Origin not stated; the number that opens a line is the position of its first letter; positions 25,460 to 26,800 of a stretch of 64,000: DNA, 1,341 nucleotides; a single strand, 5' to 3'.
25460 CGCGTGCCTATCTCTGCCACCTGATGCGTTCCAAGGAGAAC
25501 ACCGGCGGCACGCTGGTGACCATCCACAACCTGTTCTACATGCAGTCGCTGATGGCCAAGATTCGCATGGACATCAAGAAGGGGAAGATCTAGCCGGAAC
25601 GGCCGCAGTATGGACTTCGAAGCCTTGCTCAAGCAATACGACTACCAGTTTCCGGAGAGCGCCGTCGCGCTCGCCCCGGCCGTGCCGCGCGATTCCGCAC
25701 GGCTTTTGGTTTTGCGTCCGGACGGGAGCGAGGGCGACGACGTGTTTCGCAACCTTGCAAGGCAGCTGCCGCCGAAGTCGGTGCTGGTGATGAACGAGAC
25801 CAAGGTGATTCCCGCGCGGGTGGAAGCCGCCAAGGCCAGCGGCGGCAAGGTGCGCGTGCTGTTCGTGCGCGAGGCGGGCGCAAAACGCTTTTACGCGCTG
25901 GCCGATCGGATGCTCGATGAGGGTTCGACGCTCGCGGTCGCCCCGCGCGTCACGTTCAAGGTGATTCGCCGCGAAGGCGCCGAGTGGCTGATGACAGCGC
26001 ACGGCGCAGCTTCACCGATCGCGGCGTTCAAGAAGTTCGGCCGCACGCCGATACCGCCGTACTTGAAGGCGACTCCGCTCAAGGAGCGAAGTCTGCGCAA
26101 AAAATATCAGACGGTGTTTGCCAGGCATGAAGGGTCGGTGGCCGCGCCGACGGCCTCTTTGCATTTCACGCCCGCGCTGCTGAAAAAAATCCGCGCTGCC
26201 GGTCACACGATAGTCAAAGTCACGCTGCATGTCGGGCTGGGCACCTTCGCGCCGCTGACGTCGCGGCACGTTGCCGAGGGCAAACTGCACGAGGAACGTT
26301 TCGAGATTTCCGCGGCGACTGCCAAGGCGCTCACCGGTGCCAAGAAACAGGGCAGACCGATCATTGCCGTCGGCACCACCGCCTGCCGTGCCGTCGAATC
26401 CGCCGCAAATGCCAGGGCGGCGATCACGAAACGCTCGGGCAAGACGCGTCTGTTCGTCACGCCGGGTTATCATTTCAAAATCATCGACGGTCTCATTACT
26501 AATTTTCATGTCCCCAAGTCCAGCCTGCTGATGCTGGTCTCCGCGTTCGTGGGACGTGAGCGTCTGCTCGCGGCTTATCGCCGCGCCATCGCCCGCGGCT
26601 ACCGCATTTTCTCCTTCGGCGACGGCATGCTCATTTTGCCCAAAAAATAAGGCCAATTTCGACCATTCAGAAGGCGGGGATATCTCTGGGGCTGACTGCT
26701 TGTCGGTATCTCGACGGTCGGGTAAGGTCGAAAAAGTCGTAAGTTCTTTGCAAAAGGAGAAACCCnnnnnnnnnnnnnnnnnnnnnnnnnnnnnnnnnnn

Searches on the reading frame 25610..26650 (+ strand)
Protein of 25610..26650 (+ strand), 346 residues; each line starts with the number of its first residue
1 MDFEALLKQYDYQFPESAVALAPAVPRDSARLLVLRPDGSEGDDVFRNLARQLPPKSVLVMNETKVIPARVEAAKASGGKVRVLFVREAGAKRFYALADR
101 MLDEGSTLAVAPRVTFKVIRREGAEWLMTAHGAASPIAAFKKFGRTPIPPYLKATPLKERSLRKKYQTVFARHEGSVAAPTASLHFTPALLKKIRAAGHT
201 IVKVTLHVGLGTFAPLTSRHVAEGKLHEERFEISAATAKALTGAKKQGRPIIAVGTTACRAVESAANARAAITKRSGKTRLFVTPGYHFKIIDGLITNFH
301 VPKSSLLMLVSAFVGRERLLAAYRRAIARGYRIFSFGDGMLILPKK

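Call 21: search_protein_families(library=pfam, proteins=[window:25610-26650:+], max_evalue=0.01)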
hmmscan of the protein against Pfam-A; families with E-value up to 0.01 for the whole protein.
window:25610-26650:+ (346 aa): 1 family
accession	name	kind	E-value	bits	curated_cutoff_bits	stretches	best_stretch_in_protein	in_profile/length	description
PF02547.20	Queuosine_synth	-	2.2e-108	362.7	25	1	7-342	1-322/322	Queuosine biosynthesis protein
